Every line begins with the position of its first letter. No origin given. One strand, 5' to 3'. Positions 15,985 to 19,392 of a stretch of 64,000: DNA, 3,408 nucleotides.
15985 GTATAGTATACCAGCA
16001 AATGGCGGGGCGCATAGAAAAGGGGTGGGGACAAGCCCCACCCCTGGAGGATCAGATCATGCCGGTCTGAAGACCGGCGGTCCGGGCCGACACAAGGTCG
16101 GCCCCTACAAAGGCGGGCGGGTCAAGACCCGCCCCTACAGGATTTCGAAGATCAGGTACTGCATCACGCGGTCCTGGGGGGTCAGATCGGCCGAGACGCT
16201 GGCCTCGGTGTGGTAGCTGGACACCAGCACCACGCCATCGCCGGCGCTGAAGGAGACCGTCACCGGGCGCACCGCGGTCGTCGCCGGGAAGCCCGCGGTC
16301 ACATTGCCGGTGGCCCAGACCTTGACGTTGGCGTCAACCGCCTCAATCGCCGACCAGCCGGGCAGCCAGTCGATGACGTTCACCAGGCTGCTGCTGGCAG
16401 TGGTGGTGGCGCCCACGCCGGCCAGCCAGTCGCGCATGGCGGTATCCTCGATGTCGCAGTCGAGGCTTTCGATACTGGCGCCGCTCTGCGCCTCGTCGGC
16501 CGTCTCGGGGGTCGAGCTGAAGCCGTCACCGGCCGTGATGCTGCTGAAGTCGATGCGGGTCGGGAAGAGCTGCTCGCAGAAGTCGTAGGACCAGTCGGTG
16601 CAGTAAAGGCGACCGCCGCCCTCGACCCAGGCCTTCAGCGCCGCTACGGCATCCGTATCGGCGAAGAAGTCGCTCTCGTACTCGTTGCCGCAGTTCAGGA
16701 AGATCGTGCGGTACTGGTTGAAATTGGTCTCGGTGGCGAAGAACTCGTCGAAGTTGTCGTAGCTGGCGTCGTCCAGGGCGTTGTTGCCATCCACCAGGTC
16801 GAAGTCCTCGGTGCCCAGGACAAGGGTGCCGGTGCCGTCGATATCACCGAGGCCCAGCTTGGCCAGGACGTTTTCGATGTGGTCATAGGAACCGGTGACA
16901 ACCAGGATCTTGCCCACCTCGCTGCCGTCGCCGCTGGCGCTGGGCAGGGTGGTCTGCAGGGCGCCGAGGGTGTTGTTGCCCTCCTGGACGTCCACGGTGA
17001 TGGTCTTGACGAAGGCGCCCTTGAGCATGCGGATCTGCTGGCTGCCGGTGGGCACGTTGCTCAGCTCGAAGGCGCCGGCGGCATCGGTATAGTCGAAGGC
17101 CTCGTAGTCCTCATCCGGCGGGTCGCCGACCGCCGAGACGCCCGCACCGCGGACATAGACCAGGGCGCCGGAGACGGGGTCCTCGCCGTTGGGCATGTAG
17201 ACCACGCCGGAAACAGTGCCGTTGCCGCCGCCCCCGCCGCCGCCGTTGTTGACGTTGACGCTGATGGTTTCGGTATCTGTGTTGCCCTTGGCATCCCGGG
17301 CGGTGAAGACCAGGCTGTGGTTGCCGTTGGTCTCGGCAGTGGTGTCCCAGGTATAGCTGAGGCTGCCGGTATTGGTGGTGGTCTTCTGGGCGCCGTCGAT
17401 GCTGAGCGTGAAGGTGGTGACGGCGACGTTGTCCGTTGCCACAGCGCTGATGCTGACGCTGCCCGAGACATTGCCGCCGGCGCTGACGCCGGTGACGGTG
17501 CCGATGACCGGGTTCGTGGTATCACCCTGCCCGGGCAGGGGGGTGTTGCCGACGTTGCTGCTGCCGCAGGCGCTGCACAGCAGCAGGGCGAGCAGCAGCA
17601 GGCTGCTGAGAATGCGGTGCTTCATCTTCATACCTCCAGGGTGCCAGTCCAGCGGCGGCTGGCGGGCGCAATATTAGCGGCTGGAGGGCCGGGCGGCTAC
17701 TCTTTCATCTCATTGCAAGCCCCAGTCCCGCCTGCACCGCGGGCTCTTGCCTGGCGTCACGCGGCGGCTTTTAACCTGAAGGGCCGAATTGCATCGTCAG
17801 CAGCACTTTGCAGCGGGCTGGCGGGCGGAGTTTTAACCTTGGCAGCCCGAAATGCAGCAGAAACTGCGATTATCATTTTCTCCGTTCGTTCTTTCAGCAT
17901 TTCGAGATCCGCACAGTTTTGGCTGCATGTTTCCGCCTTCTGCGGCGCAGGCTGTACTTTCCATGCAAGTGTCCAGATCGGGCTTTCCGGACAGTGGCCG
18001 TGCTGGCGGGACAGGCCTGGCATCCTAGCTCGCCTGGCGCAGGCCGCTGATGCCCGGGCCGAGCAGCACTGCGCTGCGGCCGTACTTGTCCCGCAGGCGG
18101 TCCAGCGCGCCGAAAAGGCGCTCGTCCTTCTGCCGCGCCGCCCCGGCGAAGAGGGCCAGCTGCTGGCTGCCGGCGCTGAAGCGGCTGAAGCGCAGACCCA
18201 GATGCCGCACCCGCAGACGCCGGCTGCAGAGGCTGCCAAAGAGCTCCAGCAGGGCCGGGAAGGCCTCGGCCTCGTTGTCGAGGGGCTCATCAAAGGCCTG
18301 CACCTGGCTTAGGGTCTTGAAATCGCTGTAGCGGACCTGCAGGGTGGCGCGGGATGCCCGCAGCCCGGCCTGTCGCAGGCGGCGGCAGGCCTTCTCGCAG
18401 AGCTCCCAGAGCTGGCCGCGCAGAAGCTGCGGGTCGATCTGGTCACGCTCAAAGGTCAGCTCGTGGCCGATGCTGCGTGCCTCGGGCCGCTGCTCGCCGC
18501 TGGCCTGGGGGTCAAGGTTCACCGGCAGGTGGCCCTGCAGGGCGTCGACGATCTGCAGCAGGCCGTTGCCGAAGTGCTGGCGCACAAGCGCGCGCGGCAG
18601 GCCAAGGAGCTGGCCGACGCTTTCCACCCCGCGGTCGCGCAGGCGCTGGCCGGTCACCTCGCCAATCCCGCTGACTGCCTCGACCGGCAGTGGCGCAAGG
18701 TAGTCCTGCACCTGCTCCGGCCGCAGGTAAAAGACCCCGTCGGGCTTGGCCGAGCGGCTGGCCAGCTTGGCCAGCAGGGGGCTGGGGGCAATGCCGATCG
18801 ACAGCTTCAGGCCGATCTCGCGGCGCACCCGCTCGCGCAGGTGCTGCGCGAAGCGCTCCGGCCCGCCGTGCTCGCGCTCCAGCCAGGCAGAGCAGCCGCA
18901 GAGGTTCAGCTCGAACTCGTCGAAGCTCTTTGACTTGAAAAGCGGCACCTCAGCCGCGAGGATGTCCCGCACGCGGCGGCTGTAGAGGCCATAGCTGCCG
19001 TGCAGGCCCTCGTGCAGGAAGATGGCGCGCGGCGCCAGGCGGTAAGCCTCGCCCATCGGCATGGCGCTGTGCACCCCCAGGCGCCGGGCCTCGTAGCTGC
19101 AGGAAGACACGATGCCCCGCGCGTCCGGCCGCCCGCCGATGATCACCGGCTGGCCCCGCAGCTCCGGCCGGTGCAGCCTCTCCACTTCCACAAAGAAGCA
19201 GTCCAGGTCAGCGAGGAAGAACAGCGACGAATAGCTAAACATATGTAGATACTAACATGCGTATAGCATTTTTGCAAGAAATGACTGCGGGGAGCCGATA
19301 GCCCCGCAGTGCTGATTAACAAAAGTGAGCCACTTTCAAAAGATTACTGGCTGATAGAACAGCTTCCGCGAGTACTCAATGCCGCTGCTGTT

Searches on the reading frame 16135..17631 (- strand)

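Call 31: search_protein_families(library=pfam, proteins=[window:16135-17631:-], max_evalue=0.001)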
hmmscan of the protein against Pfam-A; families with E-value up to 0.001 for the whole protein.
window:16135-17631:- (498 aa): 2 families
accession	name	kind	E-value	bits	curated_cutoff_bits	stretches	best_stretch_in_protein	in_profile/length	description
PF17957.7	Big_7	-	2.2e-08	35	24.1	1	50-107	9-68/70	Bacterial Ig domain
PF13715.12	CarbopepD_reg_2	-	0.00014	22.3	32.2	0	140-220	1-69/88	CarboxypepD_reg-like domain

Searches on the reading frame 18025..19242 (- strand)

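Call 31: search_protein_families(library=pfam, proteins=[window:18025-19242:-], max_evalue=0.001)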
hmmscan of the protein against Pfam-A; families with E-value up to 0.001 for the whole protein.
window:18025-19242:- (405 aa): 3 families
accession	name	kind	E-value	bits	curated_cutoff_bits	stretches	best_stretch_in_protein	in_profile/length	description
PF00817.25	IMS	-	3.7e-36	124.7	23.2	1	12-163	2-148/148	impB/mucB/samB family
PF11799.13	IMS_C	-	2e-22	80.1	20.7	1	256-364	2-109/109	impB/mucB/samB family C-terminal domain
PF11798.14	IMS_HHH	-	0.00016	22.1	24.4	1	175-206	1-32/32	IMS family HHH motif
